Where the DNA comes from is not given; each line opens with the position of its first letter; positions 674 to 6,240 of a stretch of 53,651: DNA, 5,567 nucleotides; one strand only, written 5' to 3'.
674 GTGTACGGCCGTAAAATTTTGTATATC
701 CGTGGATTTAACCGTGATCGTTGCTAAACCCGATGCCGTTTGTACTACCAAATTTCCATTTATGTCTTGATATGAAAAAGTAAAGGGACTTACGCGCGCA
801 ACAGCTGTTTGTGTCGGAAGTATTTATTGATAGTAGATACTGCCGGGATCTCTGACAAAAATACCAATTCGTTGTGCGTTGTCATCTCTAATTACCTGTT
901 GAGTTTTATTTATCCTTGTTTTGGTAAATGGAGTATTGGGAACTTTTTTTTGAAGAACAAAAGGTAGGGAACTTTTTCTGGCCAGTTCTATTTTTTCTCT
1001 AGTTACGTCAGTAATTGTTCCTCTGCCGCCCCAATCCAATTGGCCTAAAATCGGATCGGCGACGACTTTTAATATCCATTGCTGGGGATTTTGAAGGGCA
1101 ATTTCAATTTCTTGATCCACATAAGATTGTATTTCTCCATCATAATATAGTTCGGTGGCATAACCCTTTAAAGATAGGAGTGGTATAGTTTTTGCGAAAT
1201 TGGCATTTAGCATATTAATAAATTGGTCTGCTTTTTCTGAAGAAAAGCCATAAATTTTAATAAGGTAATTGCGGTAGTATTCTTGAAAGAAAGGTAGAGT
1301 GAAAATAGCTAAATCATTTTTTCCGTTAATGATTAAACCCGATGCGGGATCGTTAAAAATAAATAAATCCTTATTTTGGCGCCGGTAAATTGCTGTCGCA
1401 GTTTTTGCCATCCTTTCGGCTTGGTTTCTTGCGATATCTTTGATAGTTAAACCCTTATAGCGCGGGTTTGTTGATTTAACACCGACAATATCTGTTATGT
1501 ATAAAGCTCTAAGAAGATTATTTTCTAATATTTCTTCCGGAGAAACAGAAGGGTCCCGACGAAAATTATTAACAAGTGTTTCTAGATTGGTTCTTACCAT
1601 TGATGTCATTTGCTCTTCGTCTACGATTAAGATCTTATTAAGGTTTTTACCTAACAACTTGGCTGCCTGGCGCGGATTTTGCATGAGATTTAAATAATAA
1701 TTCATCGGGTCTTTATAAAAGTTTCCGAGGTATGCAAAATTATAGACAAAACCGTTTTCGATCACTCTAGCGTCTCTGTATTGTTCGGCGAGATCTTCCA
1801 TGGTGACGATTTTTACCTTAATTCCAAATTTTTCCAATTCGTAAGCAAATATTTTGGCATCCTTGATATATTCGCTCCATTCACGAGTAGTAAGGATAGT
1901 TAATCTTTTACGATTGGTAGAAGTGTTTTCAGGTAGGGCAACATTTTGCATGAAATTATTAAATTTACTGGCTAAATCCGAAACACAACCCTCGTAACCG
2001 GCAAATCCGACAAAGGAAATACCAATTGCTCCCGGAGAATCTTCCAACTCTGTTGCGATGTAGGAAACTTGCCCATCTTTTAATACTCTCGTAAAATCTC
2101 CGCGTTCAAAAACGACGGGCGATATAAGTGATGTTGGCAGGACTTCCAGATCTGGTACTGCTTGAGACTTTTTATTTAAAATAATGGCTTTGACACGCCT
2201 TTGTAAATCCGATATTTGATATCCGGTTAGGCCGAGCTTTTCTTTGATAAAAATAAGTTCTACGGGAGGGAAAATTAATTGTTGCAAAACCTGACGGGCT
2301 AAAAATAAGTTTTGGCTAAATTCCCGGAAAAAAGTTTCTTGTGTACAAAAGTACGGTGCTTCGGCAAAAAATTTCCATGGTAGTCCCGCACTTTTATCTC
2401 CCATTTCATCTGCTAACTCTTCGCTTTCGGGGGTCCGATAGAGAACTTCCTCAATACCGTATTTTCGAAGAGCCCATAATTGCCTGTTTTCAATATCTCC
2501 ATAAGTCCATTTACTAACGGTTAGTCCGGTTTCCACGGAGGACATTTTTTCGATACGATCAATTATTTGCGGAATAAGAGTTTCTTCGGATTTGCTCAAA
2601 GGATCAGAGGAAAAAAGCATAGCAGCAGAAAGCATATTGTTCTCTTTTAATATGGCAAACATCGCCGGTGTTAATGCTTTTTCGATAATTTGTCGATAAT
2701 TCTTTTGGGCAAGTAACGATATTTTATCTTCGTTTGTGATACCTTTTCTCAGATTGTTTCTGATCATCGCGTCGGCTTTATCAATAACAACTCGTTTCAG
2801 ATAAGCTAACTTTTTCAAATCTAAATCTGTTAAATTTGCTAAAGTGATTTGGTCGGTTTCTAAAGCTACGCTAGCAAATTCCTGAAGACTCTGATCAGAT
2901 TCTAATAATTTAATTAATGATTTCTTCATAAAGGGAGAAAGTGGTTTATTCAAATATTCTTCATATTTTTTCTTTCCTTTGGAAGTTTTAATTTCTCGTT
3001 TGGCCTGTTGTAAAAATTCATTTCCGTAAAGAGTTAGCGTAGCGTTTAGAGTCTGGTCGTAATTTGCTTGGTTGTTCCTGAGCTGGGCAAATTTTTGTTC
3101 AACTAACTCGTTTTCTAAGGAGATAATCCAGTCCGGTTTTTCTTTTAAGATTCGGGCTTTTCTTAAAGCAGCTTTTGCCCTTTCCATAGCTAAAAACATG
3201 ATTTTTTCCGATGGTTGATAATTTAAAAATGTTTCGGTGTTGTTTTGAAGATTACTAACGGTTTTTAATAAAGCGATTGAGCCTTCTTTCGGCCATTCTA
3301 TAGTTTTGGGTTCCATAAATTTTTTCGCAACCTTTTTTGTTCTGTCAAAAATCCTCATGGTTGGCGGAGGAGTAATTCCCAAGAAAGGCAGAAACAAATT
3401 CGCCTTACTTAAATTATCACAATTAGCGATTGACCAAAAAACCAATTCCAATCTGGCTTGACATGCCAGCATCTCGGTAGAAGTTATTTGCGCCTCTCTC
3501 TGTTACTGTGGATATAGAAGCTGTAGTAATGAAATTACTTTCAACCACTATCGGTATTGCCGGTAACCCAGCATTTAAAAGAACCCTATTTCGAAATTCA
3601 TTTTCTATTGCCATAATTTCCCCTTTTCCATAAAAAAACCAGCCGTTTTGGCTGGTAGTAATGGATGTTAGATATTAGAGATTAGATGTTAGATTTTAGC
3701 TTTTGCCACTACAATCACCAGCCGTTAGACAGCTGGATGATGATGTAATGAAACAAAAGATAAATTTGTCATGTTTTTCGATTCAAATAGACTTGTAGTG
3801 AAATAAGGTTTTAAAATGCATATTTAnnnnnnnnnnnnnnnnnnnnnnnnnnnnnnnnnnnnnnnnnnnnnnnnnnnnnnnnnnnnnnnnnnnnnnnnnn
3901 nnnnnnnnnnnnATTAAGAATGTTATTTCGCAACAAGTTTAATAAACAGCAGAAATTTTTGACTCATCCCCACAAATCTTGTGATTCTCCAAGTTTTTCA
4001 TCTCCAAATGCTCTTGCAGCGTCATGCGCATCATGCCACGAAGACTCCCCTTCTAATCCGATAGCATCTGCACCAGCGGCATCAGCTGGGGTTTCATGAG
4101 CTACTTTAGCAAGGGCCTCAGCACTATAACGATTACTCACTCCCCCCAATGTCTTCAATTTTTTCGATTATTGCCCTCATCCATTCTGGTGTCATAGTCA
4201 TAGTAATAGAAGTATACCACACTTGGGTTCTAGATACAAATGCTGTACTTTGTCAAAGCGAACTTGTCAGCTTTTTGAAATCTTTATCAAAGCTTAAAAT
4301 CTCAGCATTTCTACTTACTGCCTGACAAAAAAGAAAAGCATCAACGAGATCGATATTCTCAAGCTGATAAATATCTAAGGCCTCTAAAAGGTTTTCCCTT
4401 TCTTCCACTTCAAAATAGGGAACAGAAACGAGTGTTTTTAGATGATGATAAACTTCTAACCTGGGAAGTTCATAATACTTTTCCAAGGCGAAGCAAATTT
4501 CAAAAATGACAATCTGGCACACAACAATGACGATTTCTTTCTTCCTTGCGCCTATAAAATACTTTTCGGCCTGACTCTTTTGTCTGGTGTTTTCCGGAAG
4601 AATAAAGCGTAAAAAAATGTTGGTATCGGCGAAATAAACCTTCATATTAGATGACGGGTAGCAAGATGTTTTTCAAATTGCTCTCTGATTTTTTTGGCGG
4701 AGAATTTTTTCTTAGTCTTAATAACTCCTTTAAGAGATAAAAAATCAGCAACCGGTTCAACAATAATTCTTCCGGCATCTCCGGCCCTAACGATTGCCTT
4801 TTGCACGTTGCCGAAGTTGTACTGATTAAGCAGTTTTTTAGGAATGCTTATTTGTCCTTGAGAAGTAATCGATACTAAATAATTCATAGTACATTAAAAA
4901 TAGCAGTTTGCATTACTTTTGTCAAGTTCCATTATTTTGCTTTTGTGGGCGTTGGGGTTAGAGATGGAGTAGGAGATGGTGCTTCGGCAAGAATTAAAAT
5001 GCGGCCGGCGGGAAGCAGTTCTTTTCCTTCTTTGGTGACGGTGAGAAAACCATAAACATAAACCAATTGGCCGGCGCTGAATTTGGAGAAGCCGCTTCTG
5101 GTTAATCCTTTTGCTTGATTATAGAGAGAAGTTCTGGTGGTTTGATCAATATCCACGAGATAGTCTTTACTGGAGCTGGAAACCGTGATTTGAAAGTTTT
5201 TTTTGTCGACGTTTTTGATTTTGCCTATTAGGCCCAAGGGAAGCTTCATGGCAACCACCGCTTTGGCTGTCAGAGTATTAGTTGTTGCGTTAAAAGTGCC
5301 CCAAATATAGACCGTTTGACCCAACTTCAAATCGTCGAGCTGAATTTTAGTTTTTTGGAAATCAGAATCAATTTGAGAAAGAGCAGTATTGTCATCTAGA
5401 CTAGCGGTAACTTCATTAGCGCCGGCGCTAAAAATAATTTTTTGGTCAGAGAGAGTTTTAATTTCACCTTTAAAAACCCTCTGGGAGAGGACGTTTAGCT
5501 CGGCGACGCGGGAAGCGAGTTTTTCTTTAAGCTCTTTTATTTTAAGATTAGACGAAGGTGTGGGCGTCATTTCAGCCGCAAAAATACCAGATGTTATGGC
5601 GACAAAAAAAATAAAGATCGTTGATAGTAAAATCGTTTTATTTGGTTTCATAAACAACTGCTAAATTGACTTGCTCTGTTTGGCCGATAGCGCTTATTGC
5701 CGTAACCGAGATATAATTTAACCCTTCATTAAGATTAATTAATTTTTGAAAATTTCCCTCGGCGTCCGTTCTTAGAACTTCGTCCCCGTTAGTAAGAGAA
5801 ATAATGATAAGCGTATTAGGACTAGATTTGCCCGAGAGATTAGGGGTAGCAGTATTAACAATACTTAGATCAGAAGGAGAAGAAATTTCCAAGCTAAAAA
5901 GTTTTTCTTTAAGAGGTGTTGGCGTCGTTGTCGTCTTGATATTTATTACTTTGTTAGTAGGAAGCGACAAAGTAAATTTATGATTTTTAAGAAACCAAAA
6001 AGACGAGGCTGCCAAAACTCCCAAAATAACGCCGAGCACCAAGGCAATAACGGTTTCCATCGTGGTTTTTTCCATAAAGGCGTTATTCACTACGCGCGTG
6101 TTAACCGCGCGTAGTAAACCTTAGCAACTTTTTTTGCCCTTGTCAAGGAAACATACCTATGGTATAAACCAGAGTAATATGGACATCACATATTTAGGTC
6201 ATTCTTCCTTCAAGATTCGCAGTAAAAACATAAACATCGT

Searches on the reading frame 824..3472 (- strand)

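Call 8: search_protein_families(library=pfam, proteins=[window:824-3472:-], max_evalue=0.001)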
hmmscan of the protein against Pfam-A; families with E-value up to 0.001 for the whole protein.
window:824-3472:- (882 aa): 1 family
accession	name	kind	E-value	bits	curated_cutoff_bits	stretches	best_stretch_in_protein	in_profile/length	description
PF00496.27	SBP_bac_5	-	0.00021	21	32.4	1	522-599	288-363/368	Bacterial extracellular solute-binding proteins, family 5 Middle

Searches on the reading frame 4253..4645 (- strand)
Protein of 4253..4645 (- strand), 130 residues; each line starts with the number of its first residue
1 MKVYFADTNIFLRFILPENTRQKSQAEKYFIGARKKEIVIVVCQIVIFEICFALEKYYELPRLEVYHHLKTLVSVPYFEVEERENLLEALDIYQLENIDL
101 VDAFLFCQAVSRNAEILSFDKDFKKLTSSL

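Call 29: search_protein_families(library=pfam, proteins=[window:4253-4645:-], max_evalue=0.001)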
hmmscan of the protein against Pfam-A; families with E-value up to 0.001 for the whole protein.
window:4253-4645:- (130 aa): 1 family
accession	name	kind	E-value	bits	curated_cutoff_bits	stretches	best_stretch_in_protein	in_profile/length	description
PF01850.27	PIN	-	1.9e-14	54.8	23.6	1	4-126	1-117/120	PIN domain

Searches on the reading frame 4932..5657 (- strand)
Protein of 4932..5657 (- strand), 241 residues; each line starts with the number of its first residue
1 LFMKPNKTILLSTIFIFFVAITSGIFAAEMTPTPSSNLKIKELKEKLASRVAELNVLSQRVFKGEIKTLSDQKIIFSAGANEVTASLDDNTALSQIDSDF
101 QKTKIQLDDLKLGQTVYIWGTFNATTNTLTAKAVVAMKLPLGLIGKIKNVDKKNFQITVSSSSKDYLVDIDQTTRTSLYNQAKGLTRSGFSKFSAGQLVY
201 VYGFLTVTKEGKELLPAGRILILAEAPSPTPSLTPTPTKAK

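Call 27: search_protein_families(library=pfam, proteins=[window:4932-5657:-], max_evalue=0.001)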
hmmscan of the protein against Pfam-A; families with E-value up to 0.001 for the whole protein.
window:4932-5657:- (241 aa): 1 family
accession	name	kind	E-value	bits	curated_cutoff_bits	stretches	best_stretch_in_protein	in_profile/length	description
PF18914.6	DUF5666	-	0.00057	20.5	27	0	64-133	2-58/60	Domain of unknown function (DUF5666)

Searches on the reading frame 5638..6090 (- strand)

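Call 29: search_protein_families(library=pfam, proteins=[window:5638-6090:-], max_evalue=0.001)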
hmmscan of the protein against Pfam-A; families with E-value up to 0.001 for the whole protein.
window:5638-6090:- (150 aa): 1 family
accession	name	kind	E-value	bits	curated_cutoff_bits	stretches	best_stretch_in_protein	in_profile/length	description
PF09136.16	Glucodextran_B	-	2.2e-08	34.3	27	1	67-146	3-80/83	Glucodextranase, domain B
